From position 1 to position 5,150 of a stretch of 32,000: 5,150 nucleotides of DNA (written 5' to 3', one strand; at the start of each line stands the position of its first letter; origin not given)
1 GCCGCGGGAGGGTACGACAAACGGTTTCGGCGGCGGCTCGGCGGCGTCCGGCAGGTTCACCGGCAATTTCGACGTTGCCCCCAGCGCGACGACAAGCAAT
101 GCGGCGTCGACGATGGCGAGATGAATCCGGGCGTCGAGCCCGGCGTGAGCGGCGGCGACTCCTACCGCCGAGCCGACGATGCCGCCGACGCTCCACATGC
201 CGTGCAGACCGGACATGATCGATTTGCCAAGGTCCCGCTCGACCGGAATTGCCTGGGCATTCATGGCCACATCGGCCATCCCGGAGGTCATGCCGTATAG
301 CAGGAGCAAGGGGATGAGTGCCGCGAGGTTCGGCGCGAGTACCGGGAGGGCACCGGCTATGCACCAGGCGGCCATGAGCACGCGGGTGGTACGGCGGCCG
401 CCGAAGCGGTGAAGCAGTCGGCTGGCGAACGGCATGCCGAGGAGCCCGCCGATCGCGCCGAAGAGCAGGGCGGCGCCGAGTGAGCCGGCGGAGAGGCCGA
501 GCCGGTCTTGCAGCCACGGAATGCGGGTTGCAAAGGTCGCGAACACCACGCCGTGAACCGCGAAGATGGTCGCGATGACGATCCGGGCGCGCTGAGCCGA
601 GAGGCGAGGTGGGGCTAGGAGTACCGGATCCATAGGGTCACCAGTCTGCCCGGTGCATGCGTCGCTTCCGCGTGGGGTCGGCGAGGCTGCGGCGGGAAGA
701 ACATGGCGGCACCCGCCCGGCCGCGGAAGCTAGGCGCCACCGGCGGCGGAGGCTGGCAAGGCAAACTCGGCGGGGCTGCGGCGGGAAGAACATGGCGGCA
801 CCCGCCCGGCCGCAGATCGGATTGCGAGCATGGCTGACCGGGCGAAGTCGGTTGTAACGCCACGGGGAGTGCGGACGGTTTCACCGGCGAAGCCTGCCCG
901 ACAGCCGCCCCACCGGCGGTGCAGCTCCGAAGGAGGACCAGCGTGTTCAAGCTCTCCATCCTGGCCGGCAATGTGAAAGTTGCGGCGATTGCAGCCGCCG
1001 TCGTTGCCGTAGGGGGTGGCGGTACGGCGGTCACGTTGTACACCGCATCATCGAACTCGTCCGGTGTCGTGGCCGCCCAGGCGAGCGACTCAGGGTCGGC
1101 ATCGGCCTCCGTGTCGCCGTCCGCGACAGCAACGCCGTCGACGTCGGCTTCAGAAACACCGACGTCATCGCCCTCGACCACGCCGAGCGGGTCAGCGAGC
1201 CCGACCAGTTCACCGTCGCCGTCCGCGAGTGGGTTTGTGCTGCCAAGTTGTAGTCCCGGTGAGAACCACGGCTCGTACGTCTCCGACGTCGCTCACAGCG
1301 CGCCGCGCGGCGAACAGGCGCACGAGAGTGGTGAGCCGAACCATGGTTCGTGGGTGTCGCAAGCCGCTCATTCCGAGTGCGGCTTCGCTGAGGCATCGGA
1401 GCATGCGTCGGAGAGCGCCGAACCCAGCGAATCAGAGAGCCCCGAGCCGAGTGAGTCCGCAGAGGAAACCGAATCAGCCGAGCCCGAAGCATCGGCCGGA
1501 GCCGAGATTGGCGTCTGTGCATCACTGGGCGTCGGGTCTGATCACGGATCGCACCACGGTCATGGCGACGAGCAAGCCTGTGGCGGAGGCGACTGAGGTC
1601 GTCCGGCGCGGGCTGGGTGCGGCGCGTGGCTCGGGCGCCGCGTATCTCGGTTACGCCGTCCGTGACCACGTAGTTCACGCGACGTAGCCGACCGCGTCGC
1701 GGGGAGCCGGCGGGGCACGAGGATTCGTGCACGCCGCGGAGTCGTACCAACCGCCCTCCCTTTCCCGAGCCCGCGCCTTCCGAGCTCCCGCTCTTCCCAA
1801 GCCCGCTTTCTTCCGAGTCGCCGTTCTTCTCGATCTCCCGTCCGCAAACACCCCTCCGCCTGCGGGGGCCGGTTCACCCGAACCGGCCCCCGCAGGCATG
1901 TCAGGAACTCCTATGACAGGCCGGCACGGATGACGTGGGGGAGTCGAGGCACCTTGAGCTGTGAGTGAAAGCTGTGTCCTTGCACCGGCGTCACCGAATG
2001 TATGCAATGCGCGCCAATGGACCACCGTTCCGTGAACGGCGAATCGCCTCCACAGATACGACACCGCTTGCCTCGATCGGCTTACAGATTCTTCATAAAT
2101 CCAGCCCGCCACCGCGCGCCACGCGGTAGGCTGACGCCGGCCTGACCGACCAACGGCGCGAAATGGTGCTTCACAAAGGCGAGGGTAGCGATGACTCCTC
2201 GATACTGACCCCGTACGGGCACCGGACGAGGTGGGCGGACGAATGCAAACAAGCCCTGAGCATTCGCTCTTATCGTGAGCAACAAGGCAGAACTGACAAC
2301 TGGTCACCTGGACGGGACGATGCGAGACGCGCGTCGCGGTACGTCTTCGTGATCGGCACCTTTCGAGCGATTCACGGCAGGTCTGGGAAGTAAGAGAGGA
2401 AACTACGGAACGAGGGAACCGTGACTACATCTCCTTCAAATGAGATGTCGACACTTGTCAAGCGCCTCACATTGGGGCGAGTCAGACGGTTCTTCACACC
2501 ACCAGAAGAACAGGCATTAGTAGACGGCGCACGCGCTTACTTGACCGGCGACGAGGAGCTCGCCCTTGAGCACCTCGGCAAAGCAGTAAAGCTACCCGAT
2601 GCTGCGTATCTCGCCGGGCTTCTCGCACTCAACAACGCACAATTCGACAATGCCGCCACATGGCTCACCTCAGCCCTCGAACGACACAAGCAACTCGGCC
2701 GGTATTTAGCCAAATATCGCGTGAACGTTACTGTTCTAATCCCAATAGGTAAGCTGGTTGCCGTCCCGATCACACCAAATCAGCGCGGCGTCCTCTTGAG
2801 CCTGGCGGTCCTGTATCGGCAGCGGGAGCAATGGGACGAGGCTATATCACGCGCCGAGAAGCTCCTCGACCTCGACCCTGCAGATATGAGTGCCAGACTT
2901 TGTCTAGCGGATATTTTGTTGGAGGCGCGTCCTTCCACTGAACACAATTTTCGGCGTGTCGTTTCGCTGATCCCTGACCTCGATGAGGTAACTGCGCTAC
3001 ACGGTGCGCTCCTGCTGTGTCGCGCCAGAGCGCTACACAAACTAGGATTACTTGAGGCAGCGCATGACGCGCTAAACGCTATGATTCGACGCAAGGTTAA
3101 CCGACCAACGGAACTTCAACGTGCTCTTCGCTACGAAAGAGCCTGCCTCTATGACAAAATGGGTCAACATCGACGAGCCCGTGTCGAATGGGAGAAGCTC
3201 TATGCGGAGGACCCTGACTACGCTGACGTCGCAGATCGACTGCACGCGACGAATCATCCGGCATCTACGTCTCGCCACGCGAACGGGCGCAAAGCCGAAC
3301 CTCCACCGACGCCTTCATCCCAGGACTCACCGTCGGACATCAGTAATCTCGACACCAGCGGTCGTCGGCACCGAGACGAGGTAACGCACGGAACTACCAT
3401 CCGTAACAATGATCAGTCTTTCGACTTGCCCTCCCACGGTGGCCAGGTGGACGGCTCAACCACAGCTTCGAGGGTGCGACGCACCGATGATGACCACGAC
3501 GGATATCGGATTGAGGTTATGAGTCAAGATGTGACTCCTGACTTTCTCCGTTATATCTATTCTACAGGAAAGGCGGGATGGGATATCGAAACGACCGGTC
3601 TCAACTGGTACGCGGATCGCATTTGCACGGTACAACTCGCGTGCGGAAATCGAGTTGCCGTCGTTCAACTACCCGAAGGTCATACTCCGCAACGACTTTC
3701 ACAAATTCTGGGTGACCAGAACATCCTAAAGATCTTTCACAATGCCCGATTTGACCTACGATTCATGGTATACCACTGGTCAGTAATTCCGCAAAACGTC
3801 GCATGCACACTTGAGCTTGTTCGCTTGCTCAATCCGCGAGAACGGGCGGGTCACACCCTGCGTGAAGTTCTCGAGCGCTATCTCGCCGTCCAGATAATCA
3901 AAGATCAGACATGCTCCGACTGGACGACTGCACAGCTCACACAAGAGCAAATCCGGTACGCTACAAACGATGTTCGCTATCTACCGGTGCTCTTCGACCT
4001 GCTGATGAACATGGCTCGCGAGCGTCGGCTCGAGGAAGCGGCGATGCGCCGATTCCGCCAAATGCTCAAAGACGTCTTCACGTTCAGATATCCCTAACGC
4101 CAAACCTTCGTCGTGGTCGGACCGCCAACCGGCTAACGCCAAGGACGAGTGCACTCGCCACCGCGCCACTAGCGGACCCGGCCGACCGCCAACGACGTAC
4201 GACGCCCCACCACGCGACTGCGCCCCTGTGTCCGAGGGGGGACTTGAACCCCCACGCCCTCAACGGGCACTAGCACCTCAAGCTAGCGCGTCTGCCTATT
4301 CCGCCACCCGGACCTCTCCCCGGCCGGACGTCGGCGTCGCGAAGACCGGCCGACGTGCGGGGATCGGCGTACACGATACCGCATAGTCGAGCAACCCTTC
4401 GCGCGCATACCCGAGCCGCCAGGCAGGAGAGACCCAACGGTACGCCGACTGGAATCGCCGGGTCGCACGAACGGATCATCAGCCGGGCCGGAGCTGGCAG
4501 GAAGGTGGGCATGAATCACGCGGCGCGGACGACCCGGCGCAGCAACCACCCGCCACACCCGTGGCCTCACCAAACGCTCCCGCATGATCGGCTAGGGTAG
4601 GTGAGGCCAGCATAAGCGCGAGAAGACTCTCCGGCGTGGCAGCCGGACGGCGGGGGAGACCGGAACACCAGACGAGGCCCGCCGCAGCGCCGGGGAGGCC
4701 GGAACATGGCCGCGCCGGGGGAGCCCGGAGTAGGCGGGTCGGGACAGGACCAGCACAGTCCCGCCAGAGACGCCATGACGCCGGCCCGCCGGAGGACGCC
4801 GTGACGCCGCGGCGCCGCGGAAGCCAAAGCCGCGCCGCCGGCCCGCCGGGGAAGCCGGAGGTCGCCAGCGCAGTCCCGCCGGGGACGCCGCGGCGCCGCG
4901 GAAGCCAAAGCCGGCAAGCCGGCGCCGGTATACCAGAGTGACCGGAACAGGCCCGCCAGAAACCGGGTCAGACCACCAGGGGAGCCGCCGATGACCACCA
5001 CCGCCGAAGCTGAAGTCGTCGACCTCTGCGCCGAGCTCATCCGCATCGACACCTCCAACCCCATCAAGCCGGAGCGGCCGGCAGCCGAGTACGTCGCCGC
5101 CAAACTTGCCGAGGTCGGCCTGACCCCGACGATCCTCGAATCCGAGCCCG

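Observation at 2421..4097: Unusual single-polypeptide fusion of a TPR-like domain to a complete DEDDy 3'-5' exonuclease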

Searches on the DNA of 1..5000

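Call 41: search_rna_families(source=window, start=1, end=5000, threshold=evalue, max_evalue=1)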
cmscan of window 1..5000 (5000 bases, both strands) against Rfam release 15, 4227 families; matches with E-value up to 1: 1.
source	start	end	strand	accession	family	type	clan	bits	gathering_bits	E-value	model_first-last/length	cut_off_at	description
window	4229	4313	-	RF00005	tRNA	Gene; tRNA;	CL00001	51.3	29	3.5e-09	1-71/71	no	tRNA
